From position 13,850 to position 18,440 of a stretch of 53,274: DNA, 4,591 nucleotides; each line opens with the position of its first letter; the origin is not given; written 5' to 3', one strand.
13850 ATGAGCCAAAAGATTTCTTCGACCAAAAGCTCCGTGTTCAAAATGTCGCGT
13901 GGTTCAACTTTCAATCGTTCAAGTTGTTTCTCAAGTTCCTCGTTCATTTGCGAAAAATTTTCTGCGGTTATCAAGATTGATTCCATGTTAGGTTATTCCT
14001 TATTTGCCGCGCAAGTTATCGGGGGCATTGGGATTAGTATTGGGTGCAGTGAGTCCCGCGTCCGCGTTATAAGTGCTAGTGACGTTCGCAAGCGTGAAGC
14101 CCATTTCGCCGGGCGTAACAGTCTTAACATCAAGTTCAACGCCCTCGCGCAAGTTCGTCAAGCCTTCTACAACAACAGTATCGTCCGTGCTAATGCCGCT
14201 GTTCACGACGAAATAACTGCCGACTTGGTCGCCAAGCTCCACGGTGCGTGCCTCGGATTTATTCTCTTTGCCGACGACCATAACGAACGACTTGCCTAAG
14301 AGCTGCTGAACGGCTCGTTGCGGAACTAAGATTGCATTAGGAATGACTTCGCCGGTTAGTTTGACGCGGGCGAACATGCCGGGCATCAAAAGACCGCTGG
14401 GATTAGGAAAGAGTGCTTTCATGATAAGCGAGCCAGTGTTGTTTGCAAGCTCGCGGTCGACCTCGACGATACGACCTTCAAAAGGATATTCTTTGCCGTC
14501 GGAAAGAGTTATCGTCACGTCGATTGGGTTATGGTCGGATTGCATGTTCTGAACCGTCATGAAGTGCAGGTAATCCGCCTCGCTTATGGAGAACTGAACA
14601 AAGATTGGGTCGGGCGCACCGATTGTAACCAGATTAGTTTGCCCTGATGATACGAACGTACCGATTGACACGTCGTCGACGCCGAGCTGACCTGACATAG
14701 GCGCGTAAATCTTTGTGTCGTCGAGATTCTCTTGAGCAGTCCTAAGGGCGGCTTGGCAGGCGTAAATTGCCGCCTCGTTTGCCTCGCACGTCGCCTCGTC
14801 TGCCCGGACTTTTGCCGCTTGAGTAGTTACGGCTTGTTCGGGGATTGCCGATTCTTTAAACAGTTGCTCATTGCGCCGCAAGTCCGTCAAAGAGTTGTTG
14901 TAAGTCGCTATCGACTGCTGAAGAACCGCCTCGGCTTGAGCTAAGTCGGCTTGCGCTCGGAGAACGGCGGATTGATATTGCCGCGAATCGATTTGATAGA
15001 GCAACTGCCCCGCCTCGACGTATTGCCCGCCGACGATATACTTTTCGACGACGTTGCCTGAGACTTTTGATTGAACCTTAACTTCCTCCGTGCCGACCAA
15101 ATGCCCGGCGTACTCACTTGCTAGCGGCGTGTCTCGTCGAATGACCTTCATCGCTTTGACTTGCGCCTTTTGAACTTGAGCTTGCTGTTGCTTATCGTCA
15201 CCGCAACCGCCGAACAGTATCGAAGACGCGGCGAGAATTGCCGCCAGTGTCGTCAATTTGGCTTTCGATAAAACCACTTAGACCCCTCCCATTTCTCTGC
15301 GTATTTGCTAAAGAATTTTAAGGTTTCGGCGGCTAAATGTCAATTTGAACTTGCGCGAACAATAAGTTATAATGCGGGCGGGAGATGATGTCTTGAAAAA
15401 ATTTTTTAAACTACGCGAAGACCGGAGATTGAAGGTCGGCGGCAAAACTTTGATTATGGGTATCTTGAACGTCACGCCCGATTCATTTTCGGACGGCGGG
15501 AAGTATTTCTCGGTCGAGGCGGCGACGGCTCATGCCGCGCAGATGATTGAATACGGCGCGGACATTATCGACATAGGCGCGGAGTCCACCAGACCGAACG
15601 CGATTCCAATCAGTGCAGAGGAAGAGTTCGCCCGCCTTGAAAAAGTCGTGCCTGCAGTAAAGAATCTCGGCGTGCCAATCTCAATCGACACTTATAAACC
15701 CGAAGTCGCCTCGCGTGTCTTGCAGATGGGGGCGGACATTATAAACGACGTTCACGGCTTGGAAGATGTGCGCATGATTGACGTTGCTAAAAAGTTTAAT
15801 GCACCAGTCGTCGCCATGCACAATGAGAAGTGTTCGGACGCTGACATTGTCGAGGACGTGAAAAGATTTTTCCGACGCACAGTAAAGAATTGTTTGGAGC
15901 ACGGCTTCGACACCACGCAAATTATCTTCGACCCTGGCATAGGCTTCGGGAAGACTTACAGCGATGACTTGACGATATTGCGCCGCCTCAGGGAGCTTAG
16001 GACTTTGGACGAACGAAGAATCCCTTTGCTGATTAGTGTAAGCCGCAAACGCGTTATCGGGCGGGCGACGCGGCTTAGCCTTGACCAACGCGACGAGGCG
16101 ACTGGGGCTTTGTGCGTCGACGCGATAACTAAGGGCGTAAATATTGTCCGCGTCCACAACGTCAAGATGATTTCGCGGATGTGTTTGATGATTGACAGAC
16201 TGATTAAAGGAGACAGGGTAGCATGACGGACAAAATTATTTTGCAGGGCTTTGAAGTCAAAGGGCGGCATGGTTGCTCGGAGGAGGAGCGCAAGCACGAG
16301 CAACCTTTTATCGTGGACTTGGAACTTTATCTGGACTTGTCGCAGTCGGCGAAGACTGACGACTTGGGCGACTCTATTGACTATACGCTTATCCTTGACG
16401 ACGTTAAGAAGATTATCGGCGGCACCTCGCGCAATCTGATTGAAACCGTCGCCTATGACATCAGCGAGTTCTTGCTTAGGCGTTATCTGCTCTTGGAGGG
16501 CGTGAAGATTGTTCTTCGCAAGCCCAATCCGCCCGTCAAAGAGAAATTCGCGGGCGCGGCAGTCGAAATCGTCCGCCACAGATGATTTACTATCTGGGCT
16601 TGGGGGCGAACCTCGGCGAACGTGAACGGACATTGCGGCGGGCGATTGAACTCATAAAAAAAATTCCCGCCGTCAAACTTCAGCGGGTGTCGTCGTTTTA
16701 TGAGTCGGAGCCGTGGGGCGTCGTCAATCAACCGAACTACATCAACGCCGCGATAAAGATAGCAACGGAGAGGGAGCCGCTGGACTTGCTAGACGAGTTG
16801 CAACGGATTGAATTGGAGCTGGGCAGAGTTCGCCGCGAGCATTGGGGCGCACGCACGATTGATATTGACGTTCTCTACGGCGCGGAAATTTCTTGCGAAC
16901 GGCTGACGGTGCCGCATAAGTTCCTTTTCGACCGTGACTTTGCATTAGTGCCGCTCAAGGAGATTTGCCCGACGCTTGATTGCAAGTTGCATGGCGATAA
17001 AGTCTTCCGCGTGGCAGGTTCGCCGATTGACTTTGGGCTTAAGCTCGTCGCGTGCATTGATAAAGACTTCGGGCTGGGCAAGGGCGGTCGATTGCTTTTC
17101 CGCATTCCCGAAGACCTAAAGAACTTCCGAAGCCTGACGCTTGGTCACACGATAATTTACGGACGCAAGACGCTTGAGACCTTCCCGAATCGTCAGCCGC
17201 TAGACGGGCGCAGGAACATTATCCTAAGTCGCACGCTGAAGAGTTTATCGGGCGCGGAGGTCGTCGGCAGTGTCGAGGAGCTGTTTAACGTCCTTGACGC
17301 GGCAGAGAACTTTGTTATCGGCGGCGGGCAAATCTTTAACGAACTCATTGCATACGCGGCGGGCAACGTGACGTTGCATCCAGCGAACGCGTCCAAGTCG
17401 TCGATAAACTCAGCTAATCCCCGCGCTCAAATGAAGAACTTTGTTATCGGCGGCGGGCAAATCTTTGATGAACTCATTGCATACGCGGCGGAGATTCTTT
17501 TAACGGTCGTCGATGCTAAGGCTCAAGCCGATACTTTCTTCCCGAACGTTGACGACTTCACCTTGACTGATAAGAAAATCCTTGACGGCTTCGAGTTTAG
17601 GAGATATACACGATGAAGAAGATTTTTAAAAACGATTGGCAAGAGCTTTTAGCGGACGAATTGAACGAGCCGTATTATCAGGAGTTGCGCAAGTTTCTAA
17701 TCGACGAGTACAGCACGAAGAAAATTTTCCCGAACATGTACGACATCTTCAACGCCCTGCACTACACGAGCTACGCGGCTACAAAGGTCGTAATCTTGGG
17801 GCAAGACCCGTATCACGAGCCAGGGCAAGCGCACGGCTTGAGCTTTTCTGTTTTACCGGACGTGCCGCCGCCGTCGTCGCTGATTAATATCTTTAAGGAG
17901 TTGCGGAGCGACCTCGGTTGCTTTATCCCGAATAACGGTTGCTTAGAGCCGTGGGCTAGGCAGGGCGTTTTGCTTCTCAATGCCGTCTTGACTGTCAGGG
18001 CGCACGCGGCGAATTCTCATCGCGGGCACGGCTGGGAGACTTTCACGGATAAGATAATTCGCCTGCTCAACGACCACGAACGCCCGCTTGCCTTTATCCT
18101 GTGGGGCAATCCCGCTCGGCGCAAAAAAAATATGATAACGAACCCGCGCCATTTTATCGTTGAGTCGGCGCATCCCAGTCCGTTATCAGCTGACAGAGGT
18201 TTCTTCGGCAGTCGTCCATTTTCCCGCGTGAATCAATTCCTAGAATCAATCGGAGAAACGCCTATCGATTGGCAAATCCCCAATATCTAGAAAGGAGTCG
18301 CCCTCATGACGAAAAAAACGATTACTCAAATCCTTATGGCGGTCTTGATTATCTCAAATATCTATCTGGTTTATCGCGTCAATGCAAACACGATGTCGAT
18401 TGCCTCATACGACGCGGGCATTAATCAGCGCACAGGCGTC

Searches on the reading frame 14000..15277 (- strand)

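Call 12: search_protein_families(library=pfam, proteins=[window:14000-15277:-])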
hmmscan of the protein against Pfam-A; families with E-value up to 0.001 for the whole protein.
window:14000-15277:- (425 aa): 4 families
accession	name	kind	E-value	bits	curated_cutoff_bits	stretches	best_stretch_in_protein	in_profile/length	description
PF16576.10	HlyD_D23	-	1.5e-16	60.8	30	1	66-303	20-214/214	Barrel-sandwich domain of CusB or HlyD membrane-fusion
PF13437.12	HlyD_3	-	9.9e-15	55.6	22.2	1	189-300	1-106/106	HlyD family secretion protein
PF13533.13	Biotin_lipoyl_2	-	6.7e-07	29.4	29.8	1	66-97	1-32/32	Biotin-lipoyl like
PF00529.27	CusB_dom_1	-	9.7e-05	23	26.5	1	180-370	12-89/89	Cation efflux system protein CusB domain 1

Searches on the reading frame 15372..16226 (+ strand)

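Call 12: search_protein_families(library=pfam, proteins=[window:15372-16226:+])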
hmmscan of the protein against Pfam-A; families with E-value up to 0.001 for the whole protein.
window:15372-16226:+ (284 aa): 1 family
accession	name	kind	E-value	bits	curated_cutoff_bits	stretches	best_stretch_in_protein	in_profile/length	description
PF00809.28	Pterin_bind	-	2.2e-77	260.4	25.5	1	29-262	1-244/244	Pterin binding enzyme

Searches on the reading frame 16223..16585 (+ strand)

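Call 12: search_protein_families(library=pfam, proteins=[window:16223-16585:+])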
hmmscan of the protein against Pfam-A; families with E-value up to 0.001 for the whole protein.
window:16223-16585:+ (120 aa): 1 family
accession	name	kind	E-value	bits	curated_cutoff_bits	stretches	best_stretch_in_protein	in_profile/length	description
PF02152.23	FolB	-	1.4e-31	109.8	31.8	1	5-116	1-112/113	Dihydroneopterin aldolase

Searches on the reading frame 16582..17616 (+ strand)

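Call 12: search_protein_families(library=pfam, proteins=[window:16582-17616:+])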
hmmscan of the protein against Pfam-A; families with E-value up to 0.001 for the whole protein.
window:16582-17616:+ (344 aa): 2 families
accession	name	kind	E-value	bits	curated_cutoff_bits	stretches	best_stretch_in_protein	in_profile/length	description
PF00186.24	DHFR_1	-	5.5e-39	133.9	25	2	153-260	2-109/159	Dihydrofolate reductase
PF01288.25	HPPK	-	2.7e-36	124.9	25.7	1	4-130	1-116/116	7,8-dihydro-6-hydroxymethylpterin-pyrophosphokinase (HPPK)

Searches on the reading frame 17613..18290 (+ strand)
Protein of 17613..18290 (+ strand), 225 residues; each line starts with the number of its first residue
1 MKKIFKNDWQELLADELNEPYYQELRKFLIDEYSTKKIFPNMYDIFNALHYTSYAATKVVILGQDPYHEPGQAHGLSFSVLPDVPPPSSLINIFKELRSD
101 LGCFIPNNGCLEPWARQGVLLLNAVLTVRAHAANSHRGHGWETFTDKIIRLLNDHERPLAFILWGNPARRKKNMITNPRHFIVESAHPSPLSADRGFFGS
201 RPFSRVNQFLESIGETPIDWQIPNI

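Call 12: search_protein_families(library=pfam, proteins=[window:17613-18290:+])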
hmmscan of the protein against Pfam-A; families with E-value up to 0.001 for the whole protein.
window:17613-18290:+ (225 aa): 1 family
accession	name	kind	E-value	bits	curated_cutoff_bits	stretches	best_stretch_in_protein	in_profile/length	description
PF03167.25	UDG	-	7.5e-16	58.9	24.3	1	56-210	7-140/141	Uracil DNA glycosylase superfamily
